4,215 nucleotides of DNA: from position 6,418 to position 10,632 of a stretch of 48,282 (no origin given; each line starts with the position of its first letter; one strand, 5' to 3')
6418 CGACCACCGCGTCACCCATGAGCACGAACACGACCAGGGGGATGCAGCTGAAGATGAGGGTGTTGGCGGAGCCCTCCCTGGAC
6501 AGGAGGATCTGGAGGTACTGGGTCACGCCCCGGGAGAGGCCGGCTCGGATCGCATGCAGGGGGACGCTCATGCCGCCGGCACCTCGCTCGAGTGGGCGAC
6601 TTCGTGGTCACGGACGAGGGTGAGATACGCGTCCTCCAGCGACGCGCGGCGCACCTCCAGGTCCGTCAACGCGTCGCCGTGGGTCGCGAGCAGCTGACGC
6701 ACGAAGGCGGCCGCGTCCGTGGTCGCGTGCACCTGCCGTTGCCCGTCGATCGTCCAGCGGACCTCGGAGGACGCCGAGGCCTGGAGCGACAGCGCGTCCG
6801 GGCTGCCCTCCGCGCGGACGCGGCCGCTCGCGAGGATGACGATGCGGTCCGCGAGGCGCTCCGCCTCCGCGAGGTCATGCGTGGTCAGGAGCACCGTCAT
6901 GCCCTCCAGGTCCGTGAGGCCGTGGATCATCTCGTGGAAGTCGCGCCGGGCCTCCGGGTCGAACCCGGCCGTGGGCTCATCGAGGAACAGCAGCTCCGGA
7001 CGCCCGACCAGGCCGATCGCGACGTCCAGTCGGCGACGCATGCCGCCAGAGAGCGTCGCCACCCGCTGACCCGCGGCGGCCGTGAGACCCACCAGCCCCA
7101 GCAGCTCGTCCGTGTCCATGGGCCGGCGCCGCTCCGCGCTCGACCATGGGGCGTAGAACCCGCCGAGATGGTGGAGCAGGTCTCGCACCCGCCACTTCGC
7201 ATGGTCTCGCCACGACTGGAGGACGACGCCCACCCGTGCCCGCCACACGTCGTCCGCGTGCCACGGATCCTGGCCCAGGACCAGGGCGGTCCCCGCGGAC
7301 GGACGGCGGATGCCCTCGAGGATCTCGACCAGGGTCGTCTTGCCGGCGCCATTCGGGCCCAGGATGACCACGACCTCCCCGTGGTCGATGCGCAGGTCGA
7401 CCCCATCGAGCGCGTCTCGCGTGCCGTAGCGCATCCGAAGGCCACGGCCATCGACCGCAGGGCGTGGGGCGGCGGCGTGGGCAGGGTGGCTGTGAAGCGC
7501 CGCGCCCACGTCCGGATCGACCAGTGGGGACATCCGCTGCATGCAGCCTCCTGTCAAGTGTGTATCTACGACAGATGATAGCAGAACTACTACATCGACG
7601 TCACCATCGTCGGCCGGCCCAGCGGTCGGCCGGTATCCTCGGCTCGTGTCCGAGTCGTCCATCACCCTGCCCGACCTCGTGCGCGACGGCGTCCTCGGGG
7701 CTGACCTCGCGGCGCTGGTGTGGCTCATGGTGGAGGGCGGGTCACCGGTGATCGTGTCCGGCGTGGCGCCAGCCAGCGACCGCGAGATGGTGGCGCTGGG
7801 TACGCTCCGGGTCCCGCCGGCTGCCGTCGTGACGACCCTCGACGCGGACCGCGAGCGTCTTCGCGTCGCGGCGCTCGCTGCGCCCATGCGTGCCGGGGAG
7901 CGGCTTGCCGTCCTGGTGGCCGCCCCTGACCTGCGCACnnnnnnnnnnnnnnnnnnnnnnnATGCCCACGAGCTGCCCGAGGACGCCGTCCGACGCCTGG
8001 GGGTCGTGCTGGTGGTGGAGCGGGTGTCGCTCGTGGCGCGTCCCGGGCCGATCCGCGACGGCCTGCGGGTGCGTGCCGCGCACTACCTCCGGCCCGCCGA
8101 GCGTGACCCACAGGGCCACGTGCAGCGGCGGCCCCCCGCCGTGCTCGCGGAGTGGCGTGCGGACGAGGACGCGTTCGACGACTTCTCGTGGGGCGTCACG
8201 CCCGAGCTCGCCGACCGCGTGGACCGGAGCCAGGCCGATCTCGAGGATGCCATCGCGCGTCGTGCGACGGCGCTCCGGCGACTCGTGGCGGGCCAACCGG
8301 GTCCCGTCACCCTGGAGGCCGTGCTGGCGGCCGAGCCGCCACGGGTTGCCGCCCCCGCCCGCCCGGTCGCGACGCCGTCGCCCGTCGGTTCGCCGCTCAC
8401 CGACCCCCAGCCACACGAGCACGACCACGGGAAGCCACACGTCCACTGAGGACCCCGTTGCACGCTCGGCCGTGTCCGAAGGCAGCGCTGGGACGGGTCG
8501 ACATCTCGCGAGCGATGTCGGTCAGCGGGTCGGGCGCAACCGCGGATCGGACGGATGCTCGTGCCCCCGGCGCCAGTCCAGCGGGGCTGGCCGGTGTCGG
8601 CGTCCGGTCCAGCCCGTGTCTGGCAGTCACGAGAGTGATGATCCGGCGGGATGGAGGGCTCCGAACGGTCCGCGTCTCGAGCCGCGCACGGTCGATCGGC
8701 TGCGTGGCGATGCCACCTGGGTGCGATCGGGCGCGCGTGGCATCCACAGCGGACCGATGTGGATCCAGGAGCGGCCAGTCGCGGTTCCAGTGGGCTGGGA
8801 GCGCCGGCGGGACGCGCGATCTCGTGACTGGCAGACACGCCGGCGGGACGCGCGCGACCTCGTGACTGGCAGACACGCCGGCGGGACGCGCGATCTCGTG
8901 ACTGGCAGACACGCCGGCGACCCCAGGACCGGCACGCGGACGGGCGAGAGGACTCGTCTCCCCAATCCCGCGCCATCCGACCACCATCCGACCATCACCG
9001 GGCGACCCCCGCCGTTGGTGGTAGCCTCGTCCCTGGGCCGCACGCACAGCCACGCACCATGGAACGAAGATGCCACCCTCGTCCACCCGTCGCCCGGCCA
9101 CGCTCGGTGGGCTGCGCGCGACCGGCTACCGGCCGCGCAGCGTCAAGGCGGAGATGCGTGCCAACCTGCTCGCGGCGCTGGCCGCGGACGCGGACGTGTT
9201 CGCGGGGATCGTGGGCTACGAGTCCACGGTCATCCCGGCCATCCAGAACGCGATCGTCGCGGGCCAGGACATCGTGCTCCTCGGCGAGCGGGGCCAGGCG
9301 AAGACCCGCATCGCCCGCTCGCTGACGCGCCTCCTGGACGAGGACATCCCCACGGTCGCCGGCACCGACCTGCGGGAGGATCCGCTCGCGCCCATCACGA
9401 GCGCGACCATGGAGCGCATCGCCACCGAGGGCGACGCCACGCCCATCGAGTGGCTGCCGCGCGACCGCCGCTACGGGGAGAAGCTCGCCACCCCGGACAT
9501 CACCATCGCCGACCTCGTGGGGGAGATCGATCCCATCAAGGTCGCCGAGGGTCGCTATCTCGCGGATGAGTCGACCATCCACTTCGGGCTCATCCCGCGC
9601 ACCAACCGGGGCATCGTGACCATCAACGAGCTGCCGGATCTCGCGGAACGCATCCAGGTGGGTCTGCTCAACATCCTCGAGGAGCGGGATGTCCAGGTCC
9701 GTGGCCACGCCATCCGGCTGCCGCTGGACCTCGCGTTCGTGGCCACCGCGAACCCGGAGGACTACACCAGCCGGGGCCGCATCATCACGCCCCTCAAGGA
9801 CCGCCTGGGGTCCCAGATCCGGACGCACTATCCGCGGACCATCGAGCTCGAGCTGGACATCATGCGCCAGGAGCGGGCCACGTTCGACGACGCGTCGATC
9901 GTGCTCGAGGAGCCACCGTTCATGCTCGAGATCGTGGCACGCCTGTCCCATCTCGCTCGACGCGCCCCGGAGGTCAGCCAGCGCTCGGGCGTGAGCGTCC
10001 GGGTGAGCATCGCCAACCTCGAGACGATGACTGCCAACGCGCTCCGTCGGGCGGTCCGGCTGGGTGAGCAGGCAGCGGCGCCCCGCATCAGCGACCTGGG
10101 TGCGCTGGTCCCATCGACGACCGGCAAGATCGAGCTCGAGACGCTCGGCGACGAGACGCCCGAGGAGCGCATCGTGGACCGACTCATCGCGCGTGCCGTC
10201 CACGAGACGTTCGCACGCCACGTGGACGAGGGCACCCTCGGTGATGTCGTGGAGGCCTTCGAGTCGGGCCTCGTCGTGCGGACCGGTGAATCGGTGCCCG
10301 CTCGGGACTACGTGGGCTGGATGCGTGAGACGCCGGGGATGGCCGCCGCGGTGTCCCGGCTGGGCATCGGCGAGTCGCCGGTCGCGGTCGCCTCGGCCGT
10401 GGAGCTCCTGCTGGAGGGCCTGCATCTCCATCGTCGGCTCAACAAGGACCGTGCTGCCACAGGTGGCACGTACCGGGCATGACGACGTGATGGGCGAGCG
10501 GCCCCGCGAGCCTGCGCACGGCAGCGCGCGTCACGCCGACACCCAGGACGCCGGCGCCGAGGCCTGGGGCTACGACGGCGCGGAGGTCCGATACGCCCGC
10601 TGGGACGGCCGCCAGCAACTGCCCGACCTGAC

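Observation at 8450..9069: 620-bp non-coding region with four copies of a 17-bp dyad-symmetric motif, three of them in a 36/38-bp tandem array, upstream of the AAA+/vWA operon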

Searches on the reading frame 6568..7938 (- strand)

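Call 10: search_protein_families(library=pfam, proteins=[window:6568-7938:-], max_evalue=0.01)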
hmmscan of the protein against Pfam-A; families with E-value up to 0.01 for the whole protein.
window:6568-7938:- (456 aa): 7 families
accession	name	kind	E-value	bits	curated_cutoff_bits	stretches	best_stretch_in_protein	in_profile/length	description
PF00005.33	ABC_tran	-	1.5e-26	94.1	25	1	177-324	1-137/137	ABC transporter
PF13304.12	AAA_21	-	1.7e-12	48.5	27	2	287-357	229-301/304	AAA domain, putative AbiEii toxin, Type IV TA system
PF13476.12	AAA_23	-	0.00061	20.9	27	1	188-207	20-39/201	AAA domain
PF13175.12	AAA_15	-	0.0011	19.2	32.1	0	188-208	23-44/374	AAA ATPase domain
PF13555.12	AAA_29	-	0.002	18.3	27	1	177-204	12-39/61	P-loop containing region of AAA domain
PF13191.12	AAA_16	-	0.0029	18.6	32.6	1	184-321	21-140/167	AAA ATPase domain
PF13481.12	AAA_25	-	0.0041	17.2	27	0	184-354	30-189/195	AAA domain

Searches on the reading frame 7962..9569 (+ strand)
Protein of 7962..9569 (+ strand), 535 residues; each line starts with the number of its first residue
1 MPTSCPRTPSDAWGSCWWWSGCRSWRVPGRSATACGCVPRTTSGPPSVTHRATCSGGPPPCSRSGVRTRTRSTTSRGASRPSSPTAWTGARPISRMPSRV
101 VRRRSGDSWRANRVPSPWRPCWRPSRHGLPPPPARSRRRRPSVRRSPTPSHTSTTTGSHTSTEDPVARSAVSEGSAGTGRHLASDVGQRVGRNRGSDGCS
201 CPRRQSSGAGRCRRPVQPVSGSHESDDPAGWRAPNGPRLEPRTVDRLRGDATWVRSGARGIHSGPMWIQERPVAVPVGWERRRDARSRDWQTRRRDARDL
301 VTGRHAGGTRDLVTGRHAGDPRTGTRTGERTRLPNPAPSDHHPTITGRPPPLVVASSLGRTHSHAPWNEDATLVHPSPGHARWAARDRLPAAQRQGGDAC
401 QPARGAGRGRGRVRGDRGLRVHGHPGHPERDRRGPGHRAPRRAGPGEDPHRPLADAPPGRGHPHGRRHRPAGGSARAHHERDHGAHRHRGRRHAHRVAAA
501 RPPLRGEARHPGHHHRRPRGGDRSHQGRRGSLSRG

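Call 69: search_protein_families(library=pfam, proteins=[window:7962-9569:+], max_evalue=0.1)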
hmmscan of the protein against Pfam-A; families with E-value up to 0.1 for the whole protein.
window:7962-9569:+ (535 aa): 0 families

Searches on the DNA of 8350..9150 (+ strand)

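Call 11: search_rna_families(source=window, start=8350, end=9150, threshold=evalue, max_evalue=10)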
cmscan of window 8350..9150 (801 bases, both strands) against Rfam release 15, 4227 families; matches with E-value up to 10: 3.
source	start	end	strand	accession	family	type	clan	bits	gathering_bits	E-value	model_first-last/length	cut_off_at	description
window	8943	9022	+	RF02273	FsrA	Gene;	-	24.7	80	0.01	1-83/83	no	FsrA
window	8389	8441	-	RF02246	Six3os1_1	Gene; lncRNA;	-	14.6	50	1.3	1-87/87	no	Six3os1 conserved region 1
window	8849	8932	-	RF02989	gntR-DTE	Gene; sRNA;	-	14.3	63.6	9.8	1-119/119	no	gntR-DTE RNA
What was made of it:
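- On Any Rfam RNA family: The best hit in 8350-9150 is FsrA at 24.7 bits, against a gathering score of 80 (call 11).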

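Call 71: search_dna_similar(query=window:8600-8930:+, collection=plasmids, mode=distant, max_rows=8, max_evalue=0.01)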
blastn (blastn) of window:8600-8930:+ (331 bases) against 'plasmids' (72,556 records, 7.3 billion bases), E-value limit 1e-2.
No match.

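Call 72: search_dna_similar(query=window:8600-8930:+, collection=phages, mode=distant, max_rows=8, max_evalue=0.01)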
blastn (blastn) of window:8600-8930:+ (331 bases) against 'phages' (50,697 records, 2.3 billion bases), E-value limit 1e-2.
No match.
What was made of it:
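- Tried and rejected: Plasmid, phage or virus origin. blastn found no match (calls 71, 72).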

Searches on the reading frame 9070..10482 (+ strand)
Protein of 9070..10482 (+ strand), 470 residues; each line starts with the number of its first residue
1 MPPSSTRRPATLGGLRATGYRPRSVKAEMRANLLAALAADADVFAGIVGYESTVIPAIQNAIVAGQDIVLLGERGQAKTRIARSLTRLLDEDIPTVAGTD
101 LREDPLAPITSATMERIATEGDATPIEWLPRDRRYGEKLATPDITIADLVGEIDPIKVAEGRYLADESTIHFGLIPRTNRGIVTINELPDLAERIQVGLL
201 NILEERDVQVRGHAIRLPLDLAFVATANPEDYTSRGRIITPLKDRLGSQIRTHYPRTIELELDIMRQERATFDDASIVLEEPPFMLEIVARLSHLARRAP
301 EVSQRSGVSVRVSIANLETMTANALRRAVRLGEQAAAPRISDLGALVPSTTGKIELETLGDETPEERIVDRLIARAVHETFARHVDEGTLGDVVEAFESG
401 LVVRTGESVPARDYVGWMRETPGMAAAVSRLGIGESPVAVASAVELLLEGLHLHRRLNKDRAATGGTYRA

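Call 10: search_protein_families(library=pfam, proteins=[window:9070-10482:+], max_evalue=0.01)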
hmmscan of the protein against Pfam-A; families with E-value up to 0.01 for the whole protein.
window:9070-10482:+ (470 aa): 5 families
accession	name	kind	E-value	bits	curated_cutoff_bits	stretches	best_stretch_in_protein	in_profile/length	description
PF07728.20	AAA_5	-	5.9e-09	36.5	22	1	133-245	26-138/139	AAA domain (dynein-related subfamily)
PF00158.32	Sigma54_activat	-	2.5e-06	27.7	20.2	1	171-229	85-143/168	Sigma-54 interaction domain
PF07726.17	AAA_3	-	9.7e-06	25.9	27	1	180-232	63-115/131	ATPase family associated with various cellular activities (AAA)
PF01078.27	Mg_chelatase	-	0.00018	21.5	20.3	0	169-229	96-158/207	Magnesium chelatase, subunit ChlI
PF20030.5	bpMoxR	-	0.00031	20.3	27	0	52-90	18-56/205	MoxR domain in the MoxR-vWA-beta-propeller ternary systems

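Call 14: find_homologous_proteins(query=window:9070-10482:+, max_evalue=1e-30)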
Query window:9070-10482:+ (470 aa): 8000 proteins with E <= 1e-30 among 8000 candidates; the best 120 are listed.
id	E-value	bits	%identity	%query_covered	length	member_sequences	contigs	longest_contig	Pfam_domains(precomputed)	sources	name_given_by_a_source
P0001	8.8e-269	910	91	100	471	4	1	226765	PF00158.33,PF07726.18,PF07728.21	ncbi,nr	ncbi:MAG: sigma 54-interacting transcriptional regulator [Chloroflexi bacterium]|nr:sigma 54-interac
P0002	8.4e-241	818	80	100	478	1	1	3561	PF00158.33,PF07728.21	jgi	jgi:magnesium chelatase subunit I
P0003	1.1e-239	814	80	100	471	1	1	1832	PF00158.33,PF07728.21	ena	-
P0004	3.8e-239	812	80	99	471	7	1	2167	PF00158.33,PF07728.21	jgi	-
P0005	4.0e-239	812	80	99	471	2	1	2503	PF00158.33,PF07728.21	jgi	-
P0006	3.1e-238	809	79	100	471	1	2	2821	PF00158.33,PF07728.21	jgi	jgi:magnesium chelatase subunit I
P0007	3.4e-238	809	80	99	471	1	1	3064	PF00158.33,PF07728.21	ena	-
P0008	5.9e-238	808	80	100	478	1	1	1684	PF00158.33,PF07728.21,PF01078.28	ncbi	-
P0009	6.1e-238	808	80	100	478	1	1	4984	PF00158.33,PF07728.21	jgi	jgi:magnesium chelatase subunit I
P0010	8.9e-238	808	80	99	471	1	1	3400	PF00158.33,PF07728.21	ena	-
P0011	1.1e-237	807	80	99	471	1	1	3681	PF00158.33,PF07728.21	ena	-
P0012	2.0e-237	807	79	99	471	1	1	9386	PF00158.33,PF07728.21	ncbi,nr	ncbi:MAG: sigma 54-interacting transcriptional regulator [Chloroflexi bacterium]|nr:sigma 54-interac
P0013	2.4e-237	806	79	99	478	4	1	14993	PF00158.33,PF07728.21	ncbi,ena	-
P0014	2.8e-237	806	80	99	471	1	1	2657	PF00158.33,PF07728.21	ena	-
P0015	3.7e-237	806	79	100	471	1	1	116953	PF00158.33,PF07728.21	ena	-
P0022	7.5e-236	801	79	98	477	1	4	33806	PF00158.33,PF07728.21,PF01078.28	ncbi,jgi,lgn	-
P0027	1.0e-233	794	78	100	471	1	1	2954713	PF00158.33,PF07728.21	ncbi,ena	-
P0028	1.2e-233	794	78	100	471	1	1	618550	PF00158.33,PF07728.21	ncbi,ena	-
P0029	6.1e-233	792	79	100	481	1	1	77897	PF00158.33,PF07728.21,PF01078.28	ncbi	ncbi:MAG: sigma 54-interacting transcriptional regulator [Chloroflexota bacterium]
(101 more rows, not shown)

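Call 15: find_encoding_contigs(protein=P0001, flank=4000, max_places=3)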
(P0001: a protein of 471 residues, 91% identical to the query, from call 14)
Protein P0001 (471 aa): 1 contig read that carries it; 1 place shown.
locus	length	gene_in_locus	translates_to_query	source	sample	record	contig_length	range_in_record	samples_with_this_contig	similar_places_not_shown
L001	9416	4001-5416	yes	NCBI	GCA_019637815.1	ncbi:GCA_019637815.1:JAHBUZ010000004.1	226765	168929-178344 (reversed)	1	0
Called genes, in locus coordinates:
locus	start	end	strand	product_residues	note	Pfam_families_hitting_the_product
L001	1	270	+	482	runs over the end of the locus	PF00171:Aldedh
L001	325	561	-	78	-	PF13560:HTH_31, PF01381:HTH_3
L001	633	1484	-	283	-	PF01061:ABC2_membrane, PF12698:ABC2_membrane_3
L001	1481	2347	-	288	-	PF00005:ABC_tran, PF13304:AAA_21 (weak)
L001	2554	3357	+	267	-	-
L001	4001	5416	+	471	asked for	PF00158:Sigma54_activat (faint), PF07726:AAA_3 (faint), PF07728:AAA_5 (faint)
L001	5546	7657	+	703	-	PF27532:Mb0984_helical, PF13519:VWA_2 (weak)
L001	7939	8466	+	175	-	-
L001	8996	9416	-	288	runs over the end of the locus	PF03724:META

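Call 16: find_encoding_contigs(protein=window:9070-10482:+, flank=4000, max_places=3)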
Protein window:9070-10482:+ (470 aa): no gene with exactly this product is on record in the collection.

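Call 20: find_encoding_contigs(protein=P0027, flank=4000, max_places=2)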
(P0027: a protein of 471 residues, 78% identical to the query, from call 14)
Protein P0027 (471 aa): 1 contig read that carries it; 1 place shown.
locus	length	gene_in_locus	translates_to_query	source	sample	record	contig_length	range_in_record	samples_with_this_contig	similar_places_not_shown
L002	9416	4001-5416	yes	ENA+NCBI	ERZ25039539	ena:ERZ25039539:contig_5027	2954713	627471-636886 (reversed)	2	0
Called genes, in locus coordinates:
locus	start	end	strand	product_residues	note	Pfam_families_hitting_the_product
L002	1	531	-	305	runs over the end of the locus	PF00005:ABC_tran, PF13304:AAA_21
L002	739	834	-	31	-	-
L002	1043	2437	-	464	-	-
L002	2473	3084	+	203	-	PF13580:SIS_2, PF01380:SIS (faint)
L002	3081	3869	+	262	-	-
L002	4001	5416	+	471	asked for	PF00158:Sigma54_activat (faint), PF07728:AAA_5 (faint)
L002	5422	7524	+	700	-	PF27532:Mb0984_helical, PF06969:HemN_C (faint), PF13519:VWA_2 (weak)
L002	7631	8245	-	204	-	PF01810:LysE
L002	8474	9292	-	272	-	PF03724:META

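Call 21: find_encoding_contigs(protein=P0015, flank=4000, max_places=2)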
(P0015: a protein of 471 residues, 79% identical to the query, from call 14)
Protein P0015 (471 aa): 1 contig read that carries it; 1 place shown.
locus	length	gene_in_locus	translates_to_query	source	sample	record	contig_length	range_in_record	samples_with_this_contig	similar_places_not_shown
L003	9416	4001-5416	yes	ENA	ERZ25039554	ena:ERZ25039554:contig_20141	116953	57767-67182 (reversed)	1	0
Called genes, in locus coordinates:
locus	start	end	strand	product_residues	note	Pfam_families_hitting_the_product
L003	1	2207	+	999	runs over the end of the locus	PF03699:UPF0182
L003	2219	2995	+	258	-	-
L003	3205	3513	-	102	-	-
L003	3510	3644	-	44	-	-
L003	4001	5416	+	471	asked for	PF00158:Sigma54_activat (faint), PF07728:AAA_5 (faint)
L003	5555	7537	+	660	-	PF27532:Mb0984_helical, PF06969:HemN_C (faint), PF13519:VWA_2 (weak)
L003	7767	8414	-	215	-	PF01810:LysE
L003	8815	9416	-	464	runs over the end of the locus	PF13701:DDE_Tnp_1_4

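Call 22: find_encoding_contigs(protein=P0028, flank=4000, max_places=2)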
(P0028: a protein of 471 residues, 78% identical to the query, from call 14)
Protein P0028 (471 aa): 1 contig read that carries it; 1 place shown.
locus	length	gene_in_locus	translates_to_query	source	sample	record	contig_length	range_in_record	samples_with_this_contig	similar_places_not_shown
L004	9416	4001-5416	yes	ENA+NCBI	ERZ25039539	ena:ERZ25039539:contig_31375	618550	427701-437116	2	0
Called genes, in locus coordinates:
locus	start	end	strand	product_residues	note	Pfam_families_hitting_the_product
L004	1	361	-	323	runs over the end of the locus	PF00005:ABC_tran, PF13304:AAA_21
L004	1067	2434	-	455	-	-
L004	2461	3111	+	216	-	PF13580:SIS_2, PF01380:SIS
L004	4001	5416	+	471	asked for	PF00158:Sigma54_activat (faint), PF07728:AAA_5 (faint)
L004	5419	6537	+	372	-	PF27532:Mb0984_helical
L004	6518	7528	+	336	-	PF27098:Rv0959_3rd (weak), PF13519:VWA_2 (weak)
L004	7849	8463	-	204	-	PF01810:LysE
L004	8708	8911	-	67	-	-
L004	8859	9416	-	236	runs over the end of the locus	PF03724:META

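Call 54: find_encoding_contigs(protein=P0029, flank=3000, max_places=2)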
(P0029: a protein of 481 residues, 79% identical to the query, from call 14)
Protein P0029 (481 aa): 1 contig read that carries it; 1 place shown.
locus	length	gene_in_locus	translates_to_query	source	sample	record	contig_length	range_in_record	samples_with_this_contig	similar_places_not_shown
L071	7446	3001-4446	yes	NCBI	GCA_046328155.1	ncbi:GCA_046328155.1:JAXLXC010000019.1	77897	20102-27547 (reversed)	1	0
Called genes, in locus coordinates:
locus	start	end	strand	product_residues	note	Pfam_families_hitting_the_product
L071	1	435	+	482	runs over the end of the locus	PF00171:Aldedh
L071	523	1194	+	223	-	PF00561:Abhydrolase_1, PF12146:Hydrolase_4, PF12697:Abhydrolase_6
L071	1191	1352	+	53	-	-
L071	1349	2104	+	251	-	PF00561:Abhydrolase_1, PF12146:Hydrolase_4, PF12697:Abhydrolase_6, PF00561:Abhydrolase_1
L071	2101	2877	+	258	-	-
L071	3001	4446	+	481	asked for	PF00158:Sigma54_activat (faint), PF01078:Mg_chelatase (faint), PF07728:AAA_5 (faint)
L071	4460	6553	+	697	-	PF27532:Mb0984_helical, PF27098:Rv0959_3rd (weak), PF13519:VWA_2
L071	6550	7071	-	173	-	-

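Call 55: find_encoding_contigs(protein=P0022, flank=3000, max_places=4)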
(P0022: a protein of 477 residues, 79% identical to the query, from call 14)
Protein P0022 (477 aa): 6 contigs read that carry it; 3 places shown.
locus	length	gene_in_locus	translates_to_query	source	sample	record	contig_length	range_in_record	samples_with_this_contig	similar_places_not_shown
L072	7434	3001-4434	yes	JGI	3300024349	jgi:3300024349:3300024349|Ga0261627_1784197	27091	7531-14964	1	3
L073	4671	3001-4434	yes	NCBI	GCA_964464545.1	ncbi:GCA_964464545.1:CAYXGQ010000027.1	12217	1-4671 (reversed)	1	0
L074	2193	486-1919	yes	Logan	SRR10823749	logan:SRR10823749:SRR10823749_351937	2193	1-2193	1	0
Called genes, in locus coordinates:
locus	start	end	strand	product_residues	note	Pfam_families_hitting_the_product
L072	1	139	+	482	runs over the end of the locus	PF00171:Aldedh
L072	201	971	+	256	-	-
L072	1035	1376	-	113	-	PF00543:P-II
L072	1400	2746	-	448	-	PF00909:Ammonium_transp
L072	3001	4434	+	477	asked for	PF01078:Mg_chelatase (faint), PF00158:Sigma54_activat (faint), PF07728:AAA_5 (faint)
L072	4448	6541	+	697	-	PF27532:Mb0984_helical, PF27098:Rv0959_3rd (weak), PF13519:VWA_2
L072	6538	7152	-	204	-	PF01810:LysE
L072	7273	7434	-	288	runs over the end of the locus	PF03724:META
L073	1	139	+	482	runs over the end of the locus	PF00171:Aldedh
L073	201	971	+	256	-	-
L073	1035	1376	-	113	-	PF00543:P-II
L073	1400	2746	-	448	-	PF00909:Ammonium_transp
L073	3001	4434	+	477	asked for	PF01078:Mg_chelatase (faint), PF00158:Sigma54_activat (faint), PF07728:AAA_5 (faint)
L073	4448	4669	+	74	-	?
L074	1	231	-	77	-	?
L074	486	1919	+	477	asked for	PF01078:Mg_chelatase (faint), PF00158:Sigma54_activat (faint), PF07728:AAA_5 (faint)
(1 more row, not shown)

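Call 56: find_encoding_contigs(protein=P0013, flank=3000, max_places=2)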
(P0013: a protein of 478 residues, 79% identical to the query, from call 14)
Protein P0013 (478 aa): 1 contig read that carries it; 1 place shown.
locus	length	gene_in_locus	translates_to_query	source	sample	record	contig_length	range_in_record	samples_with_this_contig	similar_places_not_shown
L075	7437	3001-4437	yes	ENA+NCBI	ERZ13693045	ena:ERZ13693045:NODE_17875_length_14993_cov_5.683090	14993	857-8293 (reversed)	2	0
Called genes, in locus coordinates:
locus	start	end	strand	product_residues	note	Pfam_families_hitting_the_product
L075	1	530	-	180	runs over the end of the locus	PF04542:Sigma70_r2, PF08281:Sigma70_r4_2, PF04545:Sigma70_r4 (weak)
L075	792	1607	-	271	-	PF26550:Tricorn_2nd (faint), PF26549:Tricorn_N, PF07676:PD40 (weak)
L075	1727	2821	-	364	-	-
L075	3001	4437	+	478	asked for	PF00158:Sigma54_activat (faint), PF07728:AAA_5 (faint)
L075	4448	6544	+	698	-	PF27532:Mb0984_helical, PF27098:Rv0959_3rd (faint), PF13519:VWA_2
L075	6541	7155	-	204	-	PF01810:LysE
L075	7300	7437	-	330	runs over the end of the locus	?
